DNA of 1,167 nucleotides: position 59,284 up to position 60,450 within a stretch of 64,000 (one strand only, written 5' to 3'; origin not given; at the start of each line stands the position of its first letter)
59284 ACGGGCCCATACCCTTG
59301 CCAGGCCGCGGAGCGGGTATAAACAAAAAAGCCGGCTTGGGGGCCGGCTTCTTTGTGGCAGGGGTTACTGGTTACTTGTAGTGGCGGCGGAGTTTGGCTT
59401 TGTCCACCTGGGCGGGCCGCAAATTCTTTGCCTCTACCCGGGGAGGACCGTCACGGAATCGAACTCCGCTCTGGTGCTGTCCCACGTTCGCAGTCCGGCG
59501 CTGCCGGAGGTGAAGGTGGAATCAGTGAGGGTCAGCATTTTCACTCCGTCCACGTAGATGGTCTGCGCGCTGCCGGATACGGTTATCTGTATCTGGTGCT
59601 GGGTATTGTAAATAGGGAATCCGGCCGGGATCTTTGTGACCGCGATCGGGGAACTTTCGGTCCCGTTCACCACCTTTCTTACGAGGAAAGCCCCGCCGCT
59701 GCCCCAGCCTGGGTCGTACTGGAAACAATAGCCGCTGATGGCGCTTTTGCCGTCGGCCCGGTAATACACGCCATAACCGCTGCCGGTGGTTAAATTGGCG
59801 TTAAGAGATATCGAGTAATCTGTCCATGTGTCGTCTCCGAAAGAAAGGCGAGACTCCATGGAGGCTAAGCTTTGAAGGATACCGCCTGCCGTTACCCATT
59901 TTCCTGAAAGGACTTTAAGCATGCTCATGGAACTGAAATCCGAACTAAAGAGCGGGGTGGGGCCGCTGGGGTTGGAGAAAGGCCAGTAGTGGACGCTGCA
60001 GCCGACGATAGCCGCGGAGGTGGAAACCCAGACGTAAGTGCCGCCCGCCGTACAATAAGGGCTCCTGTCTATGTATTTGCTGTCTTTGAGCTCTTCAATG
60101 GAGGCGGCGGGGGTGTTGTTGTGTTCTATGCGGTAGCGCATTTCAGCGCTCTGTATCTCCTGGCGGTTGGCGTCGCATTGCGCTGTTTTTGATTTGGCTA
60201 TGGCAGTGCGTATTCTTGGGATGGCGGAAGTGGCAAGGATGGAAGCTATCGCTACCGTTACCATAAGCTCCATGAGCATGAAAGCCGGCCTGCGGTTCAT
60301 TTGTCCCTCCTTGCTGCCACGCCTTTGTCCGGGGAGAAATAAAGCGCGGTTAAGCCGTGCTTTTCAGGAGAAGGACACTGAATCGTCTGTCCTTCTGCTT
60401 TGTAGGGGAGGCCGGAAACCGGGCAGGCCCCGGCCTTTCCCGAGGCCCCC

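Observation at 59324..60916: Two-gene prepilin cassette bracketed by ~90-bp direct repeats that duplicate the hydrogenase gene end and its terminator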

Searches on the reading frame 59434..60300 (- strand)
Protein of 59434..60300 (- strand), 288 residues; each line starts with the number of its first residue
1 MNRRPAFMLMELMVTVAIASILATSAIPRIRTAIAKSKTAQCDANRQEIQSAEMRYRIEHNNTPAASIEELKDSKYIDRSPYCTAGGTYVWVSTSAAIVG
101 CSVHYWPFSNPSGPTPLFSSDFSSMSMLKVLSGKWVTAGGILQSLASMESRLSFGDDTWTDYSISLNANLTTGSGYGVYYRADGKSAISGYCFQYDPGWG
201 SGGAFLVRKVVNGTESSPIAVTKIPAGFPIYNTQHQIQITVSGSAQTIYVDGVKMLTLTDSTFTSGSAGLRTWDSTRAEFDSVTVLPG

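Call 8: search_protein_families(library=pfam, proteins=[window:59434-60300:-], max_evalue=0.01)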
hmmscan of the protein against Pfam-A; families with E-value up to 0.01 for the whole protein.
window:59434-60300:- (288 aa): 2 families
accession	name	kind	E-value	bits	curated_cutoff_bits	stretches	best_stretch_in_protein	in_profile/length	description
PF06439.18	3keto-disac_hyd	-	1.6e-05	25.4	26.8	1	133-285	24-186/187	3-keto-disaccharide hydrolase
PF07963.17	N_methyl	-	0.0087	16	21.2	0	9-26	9-26/27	Prokaryotic N-terminal methylation motif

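Call 9: search_protein_families(library=ncbifam, proteins=[window:59434-60300:-], max_evalue=0.01)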
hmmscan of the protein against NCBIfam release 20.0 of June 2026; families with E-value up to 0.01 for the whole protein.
window:59434-60300:- (288 aa): 5 families
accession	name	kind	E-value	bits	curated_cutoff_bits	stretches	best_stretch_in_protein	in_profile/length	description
NF040999.1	pilin_ComGC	equivalog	1.9e-07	31.2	75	1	6-85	3-79/84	competence type IV pilus major pilin ComGC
NF041775.1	typeIV_PilA_Myxo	equivalog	4.6e-05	23.5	400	1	3-55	9-61/214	type IV pilin protein PilA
TIGR01710.1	typeII_sec_gspG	equivalog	0.00023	21.2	88.85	1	7-65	3-61/134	type II secretion system major pseudopilin GspG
NF007862.0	PRK10574.1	equivalog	0.00044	20.4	138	1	2-38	2-38/145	prepilin peptidase-dependent pilin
NF041013.1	T4P_ComGE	equivalog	0.0099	16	49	0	6-73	5-74/83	competence type IV pilus minor pilin ComGE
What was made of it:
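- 59434..60300 (-): 288-aa prepilin-like protein fused to a CBM66/concanavalin-like beta-sandwich domain. N_methyl and ComGC/PilA/GspG N-terminal hits are below cutoff, and PF06439 scores 1.6e-5 (calls 8, 9).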

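Call 12: find_encoding_contigs(protein=window:59434-60300:-, flank=6000, max_places=10)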
Protein window:59434-60300:- (288 aa): 2 contigs read that carry it; 2 places shown.
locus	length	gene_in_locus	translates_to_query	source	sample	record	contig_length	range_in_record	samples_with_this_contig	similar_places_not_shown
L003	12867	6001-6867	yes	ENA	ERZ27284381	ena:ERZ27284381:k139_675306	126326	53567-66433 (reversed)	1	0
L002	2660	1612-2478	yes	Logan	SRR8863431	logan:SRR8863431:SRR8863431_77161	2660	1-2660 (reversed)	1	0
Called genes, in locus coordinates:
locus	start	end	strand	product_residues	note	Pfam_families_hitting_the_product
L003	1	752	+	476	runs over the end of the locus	PF10125:NADHdeh_related, PF00361:Proton_antipo_M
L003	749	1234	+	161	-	PF13244:MbhD (weak), PF00499:Oxidored_q3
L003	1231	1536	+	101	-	PF00420:Oxidored_q2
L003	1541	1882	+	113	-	PF00507:Oxidored_q4 (weak)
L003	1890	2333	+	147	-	PF01058:Oxidored_q6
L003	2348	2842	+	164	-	PF00329:Complex1_30kDa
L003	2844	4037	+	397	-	PF00374:NiFeSe_Hases, PF00346:Complex1_49kDa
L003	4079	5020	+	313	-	PF00146:NADHdh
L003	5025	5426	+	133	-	PF14697:Fer4_21 (weak), PF12797:Fer4_2 (weak), PF12837:Fer4_6 (weak), PF13237:Fer4_10 (weak), PF00037:Fer4, PF13183:Fer4_8 (weak), PF12838:Fer4_7, PF13187:Fer4_9 (weak), +6 more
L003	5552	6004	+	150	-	-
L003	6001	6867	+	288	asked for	PF26697:ComGC_C (faint), PF06439:3keto-disac_hyd (faint)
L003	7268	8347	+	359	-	PF21088:MS_channel_1st, PF00924:MS_channel_2nd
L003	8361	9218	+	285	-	PF13623:SurA_N_2 (faint), PF13624:SurA_N_3, PF13145:Rotamase_2, PF13616:Rotamase_3, PF00639:Rotamase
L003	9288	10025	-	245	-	-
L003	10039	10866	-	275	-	-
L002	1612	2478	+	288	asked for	PF26697:ComGC_C (faint), PF06439:3keto-disac_hyd (faint)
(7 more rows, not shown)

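Call 14: find_homologous_proteins(query=window:59434-60300:-)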
Query window:59434-60300:- (288 aa): 56 proteins with E <= 0.001 among 2250 candidates.
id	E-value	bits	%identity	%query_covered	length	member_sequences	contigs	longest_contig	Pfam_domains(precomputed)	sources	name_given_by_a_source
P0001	8.1e-189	644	100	100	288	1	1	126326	PF06439.19,PF26697.1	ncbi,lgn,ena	-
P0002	2.5e-129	448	69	100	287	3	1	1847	PF07963.18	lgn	-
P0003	6.4e-127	441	68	100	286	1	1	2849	-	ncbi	-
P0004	6.4e-124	431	66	100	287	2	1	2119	PF07963.18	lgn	-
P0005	1.4e-119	416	63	100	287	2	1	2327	PF06439.19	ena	-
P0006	1.2e-115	404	61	100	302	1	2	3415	-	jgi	jgi:fructan beta-fructosidase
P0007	3.0e-108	379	59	100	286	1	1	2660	PF07963.18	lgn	-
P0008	5.5e-108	378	60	99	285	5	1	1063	PF06439.19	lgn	-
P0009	9.5e-106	371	60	92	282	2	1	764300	-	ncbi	ncbi:MAG: hypothetical protein AB7V08_01285 [Elusimicrobiales bacterium]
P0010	6.0e-99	349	53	100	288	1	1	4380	PF06439.19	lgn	-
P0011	1.6e-90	321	52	98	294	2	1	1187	-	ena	-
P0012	4.5e-74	267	45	97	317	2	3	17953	PF06439.19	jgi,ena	-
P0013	7.3e-71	257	46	98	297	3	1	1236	PF07963.18,PF06439.19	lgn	-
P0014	1.5e-70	256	47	84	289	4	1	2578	PF07963.18,PF06439.19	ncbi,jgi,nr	ncbi:MAG: hypothetical protein DRH56_10730 [Deltaproteobacteria bacterium]|nr:MAG: hypothetical prot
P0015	2.0e-69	252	44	98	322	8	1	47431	PF07963.18,PF06439.19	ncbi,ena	-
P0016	3.2e-69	251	44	90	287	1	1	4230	PF07963.18,PF06439.19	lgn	-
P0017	5.3e-69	251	44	99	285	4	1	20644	PF06439.19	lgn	-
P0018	5.5e-69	250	43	97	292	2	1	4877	PF06439.19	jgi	-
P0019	8.7e-69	250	45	98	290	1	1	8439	PF06439.19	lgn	-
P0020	2.9e-68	248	44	99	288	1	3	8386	PF07963.18,PF06439.19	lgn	-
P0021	1.1e-67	246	44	99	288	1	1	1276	PF07963.18,PF06439.19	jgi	jgi:prepilin-type N-terminal cleavage/methylation domain-containing protein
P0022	3.8e-67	244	42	98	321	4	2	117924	PF07963.18,PF06439.19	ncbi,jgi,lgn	-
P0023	7.7e-67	243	41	99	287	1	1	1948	PF07963.18,PF06439.19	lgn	-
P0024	3.5e-66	241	42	100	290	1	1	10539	PF07963.18,PF06439.19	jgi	jgi:prepilin-type N-terminal cleavage/methylation domain-containing protein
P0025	4.7e-66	241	44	98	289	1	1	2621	PF06439.19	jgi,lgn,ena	-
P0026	8.3e-66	240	44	97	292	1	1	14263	PF07963.18,PF06439.19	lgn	-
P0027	1.2e-64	236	43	99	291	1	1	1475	PF06439.19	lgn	-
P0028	2.8e-64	235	43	90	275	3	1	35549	PF06439.19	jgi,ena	-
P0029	2.9e-64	235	40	99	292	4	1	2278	PF07963.18,PF06439.19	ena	-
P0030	3.1e-64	235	42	99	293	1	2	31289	PF06439.19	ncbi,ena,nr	ncbi:DUF1080 domain-containing protein [bacterium]|nr:DUF1080 domain-containing protein [bacterium]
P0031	5.8e-64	234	42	99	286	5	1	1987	PF07963.18,PF06439.19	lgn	-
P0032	1.2e-63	233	43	100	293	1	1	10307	PF06439.19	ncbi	-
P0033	2.9e-63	232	43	97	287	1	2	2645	PF07963.18,PF06439.19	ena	-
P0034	4.1e-62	228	40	98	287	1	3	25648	PF07963.18,PF06439.19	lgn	-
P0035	8.4e-60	220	42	96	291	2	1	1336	PF06439.19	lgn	-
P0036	1.1e-52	197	40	88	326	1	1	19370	PF07963.18,PF06439.19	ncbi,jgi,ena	jgi:type II secretion system protein G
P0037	4.5e-52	195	42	92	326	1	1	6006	PF07963.18,PF06439.19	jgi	jgi:type IV pilus assembly protein PilA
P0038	3.0e-50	189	41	87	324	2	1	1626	PF07963.18,PF06439.19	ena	-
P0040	7.8e-50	188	52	59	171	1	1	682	PF06439.19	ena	-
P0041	1.2e-49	187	38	97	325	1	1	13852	PF07963.18,PF06439.19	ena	-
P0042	2.3e-49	186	43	83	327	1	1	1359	PF07963.18,PF06439.19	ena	-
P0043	2.8e-48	183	42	95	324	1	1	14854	PF07963.18,PF06439.19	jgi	jgi:type II secretion system protein G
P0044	8.8e-47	178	39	85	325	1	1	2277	PF07963.18,PF06439.19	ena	-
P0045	2.6e-45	173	38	92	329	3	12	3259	PF07963.18,PF06439.19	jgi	jgi:prepilin-type N-terminal cleavage/methylation domain-containing protein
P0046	1.7e-43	167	48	59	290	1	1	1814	PF06439.19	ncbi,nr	ncbi:MAG: hypothetical protein FJ000_09300, partial [Actinobacteria bacterium]|nr:hypothetical prote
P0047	1.8e-41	160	51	60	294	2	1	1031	PF06439.19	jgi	-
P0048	5.2e-41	159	45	69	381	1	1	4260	PF06439.19,PF13731.12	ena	-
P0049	1.8e-40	157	36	99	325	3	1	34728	PF07963.18,PF06439.19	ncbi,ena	-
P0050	7.8e-40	155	51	60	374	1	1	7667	PF06439.19,PF13731.12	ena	-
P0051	8.8e-40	155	38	99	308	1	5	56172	PF07963.18,PF06439.19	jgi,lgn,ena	-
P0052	9.6e-40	155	35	98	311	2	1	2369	PF07963.18,PF06439.19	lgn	-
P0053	1.1e-39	154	35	99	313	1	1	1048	PF07963.18,PF06439.19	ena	-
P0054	4.1e-39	153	35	98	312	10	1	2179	PF07963.18,PF06439.19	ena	-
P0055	7.4e-39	152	49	60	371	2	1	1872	PF06439.19,PF13731.12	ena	-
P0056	2.1e-35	140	44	59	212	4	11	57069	PF06439.19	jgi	-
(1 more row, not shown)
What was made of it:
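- On Type IV pilin / pseudopilin (prepilin-type N-terminus): Homologues carry PF07963 (call 14).
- Closest known: Prepilin-type proteins with DUF1080. Same: Many database homologues carry PF07963 plus PF06439 (call 14).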

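Call 20: find_encoding_contigs(protein=P0009, flank=6000, max_places=4)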
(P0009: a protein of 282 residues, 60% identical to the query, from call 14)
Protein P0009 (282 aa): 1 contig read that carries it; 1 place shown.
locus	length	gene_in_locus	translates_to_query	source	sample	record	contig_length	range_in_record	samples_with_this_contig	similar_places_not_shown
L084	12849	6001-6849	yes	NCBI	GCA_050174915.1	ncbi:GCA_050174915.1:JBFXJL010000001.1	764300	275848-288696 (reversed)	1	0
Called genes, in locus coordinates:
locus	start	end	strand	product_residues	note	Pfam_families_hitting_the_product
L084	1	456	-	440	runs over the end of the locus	PF01235:Na_Ala_symp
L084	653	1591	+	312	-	PF07313:AmiA-like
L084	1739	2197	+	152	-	PF00436:SSB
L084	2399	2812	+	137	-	-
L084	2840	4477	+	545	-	PF02878:PGM_PMM_I, PF02879:PGM_PMM_II, PF02880:PGM_PMM_III, PF00408:PGM_PMM_IV (weak)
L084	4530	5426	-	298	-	-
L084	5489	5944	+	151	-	-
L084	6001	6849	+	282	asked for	-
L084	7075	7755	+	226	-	PF01144:CoA_trans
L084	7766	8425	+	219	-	PF01144:CoA_trans, PF13336:AcetylCoA_hyd_C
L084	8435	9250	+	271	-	PF05853:BKACE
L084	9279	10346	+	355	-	PF26370:KDD_N, PF00107:ADH_zinc_N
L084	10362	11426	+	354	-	PF26370:KDD_N, PF00107:ADH_zinc_N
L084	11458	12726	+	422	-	PF04055:Radical_SAM, PF13353:Fer4_12 (weak), PF12544:LAM_C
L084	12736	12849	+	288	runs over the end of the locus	-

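Call 21: find_encoding_contigs(protein=P0003, flank=6000, max_places=4)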
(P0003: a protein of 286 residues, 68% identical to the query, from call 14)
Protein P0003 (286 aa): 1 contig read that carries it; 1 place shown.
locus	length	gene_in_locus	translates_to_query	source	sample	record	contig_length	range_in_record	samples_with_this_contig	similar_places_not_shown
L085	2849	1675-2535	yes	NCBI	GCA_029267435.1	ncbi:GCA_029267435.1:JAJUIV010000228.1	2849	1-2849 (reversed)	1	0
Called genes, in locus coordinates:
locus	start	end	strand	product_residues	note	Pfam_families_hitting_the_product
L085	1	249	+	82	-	?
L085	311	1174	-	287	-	-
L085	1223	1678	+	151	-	-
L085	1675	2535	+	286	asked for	-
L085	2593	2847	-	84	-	?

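Call 22: find_encoding_contigs(protein=P0006, flank=6000, max_places=4)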
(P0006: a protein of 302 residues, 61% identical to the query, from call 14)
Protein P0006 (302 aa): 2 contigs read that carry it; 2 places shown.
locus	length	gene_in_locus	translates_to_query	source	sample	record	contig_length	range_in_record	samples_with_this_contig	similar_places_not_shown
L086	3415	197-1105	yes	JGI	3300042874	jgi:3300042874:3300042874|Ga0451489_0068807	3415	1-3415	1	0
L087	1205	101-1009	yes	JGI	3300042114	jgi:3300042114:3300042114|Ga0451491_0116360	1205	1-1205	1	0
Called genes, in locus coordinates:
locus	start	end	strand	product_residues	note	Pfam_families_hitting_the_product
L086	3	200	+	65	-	?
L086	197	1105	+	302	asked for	-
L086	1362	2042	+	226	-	PF01144:CoA_trans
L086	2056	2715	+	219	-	PF01144:CoA_trans, PF13336:AcetylCoA_hyd_C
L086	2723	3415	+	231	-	?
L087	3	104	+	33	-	?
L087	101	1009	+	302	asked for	-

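Call 27: find_encoding_contigs(protein=P0002, flank=6000, max_places=4)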
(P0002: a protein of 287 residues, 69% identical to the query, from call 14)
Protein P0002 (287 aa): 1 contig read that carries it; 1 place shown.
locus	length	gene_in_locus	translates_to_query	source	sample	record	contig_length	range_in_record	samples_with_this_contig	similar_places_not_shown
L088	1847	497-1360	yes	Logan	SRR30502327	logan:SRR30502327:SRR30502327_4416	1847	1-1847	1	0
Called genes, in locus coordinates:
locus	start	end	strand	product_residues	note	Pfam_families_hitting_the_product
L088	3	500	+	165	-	?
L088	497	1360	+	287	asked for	PF07963:N_methyl (weak)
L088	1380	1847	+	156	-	?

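Call 28: find_encoding_contigs(protein=P0004, flank=6000, max_places=4)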
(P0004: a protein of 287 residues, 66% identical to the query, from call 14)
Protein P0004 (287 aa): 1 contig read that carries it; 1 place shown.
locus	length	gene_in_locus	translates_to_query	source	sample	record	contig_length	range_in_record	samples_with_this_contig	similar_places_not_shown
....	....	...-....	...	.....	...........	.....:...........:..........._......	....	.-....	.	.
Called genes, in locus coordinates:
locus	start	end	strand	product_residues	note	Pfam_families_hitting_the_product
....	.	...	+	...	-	?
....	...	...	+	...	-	-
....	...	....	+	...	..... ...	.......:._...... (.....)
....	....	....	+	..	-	?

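Call 29: find_encoding_contigs(protein=P0010, flank=6000, max_places=4)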
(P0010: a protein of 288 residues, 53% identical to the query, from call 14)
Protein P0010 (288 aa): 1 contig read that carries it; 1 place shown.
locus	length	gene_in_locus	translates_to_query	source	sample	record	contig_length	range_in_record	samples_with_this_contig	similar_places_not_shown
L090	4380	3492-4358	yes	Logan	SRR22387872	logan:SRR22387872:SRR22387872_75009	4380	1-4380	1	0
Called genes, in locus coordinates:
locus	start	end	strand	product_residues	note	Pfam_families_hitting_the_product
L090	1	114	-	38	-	?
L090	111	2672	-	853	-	PF00072:Response_reg, PF05157:MshEN (weak), PF00437:T2SSE, PF00072:Response_reg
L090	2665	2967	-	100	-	PF01627:Hpt (weak)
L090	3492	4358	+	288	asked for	PF06439:3keto-disac_hyd (weak)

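Call 61: predict_structure(alignment_id=A3)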
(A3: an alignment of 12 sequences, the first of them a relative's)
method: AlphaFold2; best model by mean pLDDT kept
length: 288 residues; sequences in the alignment: 12
mean_pLDDT: 77.6   pTM: 0.62
mean pLDDT of the five models: 77.6, 77.6, 77.2, 75.7, 73.6
residues with pLDDT >= 90: 104; 70-90: 104; 50-70: 51; < 50: 29
segments of 3 or more residues with pLDDT < 50: 86-112
pLDDT, mean of each block of 10 residues (from residue 1): 57 68 55 60 70 81 69 80 47 33 36 71 86 87 84 90 93 94 92 94 93 94 82 89 92 86 93 90 87
secondary structure, 60 per line:
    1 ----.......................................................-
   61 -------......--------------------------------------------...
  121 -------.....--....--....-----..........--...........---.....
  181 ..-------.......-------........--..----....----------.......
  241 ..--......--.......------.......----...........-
elements in order: H5-59 H68-73 E118-120 E128-132 E135-138 E141-144 E150-159 E162-172 E176-182 E190-196 E204-211 E220-223 E234-242 E245-250 E253-259 E266-272 E277-287
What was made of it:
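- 59434..60300 (-): The AF2 model has a helix at residues 5-59 and a beta-sandwich at 118-287 with pLDDT around 90 (call 61).
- On Type IV pilin / pseudopilin (prepilin-type N-terminus): AF2 models a helix at residues 5-59 (call 61).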

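Call 64: fold_search(model_id=the predicted structure, library=pdb)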
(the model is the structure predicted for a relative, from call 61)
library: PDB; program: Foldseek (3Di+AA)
matches with E <= 10: 1750; with E <= 0.001: 672
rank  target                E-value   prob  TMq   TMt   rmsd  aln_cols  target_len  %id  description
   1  4b1m_A                5.2e-13  1.00  0.49  0.83   1.9       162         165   22  CARBOHYDRATE BINDING MODULE CBM66 FROM BACILLUS SUBTILIS (released 2012-12-12)
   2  4b1m_B                5.8e-13  1.00  0.48  0.83   1.9       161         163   24  CARBOHYDRATE BINDING MODULE CBM66 FROM BACILLUS SUBTILIS (released 2012-12-12)
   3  4b1m_C                1.9e-12  1.00  0.49  0.85   2.0       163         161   22  CARBOHYDRATE BINDING MODULE CBM66 FROM BACILLUS SUBTILIS (released 2012-12-12)
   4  4azz_A                2.5e-12  1.00  0.48  0.83   1.9       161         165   22  Carbohydrate binding module CBM66 from Bacillus subtilis (released 2012-07-25)
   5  4b1l                  8.5e-12  1.00  0.49  0.85   2.0       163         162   22  CARBOHYDRATE BINDING MODULE CBM66 FROM BACILLUS SUBTILIS (released 2012-12-12)
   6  3zr5_A                6.8e-10  1.00  0.50  0.24   3.5       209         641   15  STRUCTURE OF GALACTOCEREBROSIDASE FROM MOUSE (released 2011-09-28)
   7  4jqt_A                1.3e-09  1.00  0.48  0.33   3.7       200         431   18  Crystal structure of a putative glycosyl hydrolase (BT3469) from Bacteroides thetaiotaomicron VPI-5482 at 2.49 A resol (released 2013-04-17)
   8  5nxb_A                1.7e-09  1.00  0.50  0.23  10.7       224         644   14  Mouse galactocerebrosidase in complex with saposin A (released 2017-05-24)
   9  2a6z                  3.6e-09  1.00  0.51  0.64   3.9       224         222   13  Crystal structure of Emp47p carbohydrate recognition domain (CRD), monoclinic crystal form 1 (released 2006-01-31)
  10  1oq1_A                3.9e-09  1.00  0.50  0.63   3.5       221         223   12  Crystal Structure of Protein of Unknown Function with Galectin-like Fold from Bacillus subtilis (released 2003-09-23)
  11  4ccc_A                4.8e-09  1.00  0.50  0.24   3.8       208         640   14  STRUCTURE OF MOUSE GALACTOCEREBROSIDASE WITH 4NBDG: ENZYME-SUBSTRATE COMPLEX (released 2013-12-11)
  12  2dur_A                6.0e-09  1.00  0.48  0.54   3.8       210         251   12  Crystal structure of VIP36 exoplasmic/lumenal domain, Ca2+/Man2-bound form (released 2007-07-24)
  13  2e6v_B                6.8e-09  1.00  0.49  0.59   3.7       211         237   11  Crystal structure of VIP36 exoplasmic/lumenal domain, Ca2+/Man3GlcNAc-bound form (released 2007-07-24)
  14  2duo_A                8.5e-09  1.00  0.47  0.55   3.9       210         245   13  Crystal structure of VIP36 exoplasmic/lumenal domain, Ca2+-bound form (released 2007-07-24)
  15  2duq_A                1.1e-08  1.00  0.48  0.56   3.8       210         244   12  Crystal structure of VIP36 exoplasmic/lumenal domain, Ca2+/Man-bound form (released 2007-07-24)
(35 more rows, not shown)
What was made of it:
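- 59434..60300 (-): Foldseek's best hit is CBM66 4b1m, E = 5e-13, TM-target 0.83, rmsd 1.9 A (call 64).
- On CBM66 / concanavalin-like lectin fold (PF06439 DUF1080): Foldseek hit to 4b1m with E = 5e-13, TM-target 0.83 and rmsd 1.9 A over 162 columns (call 64).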

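Call 68: find_related_loci(query=A3, collection=viral_contigs, flank=5000)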
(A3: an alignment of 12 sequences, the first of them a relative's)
Query A3 (288 aa) in viral_contigs; peptide patterns used: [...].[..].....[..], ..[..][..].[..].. (x = any residue, [..] = any of these).
19 stretches matched a pattern, but none encodes a relative of the query by tblastn (E <= 1e-3).
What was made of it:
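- There are no viral relatives (call 68).
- Tried and rejected: The scan found no relatives (call 68).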
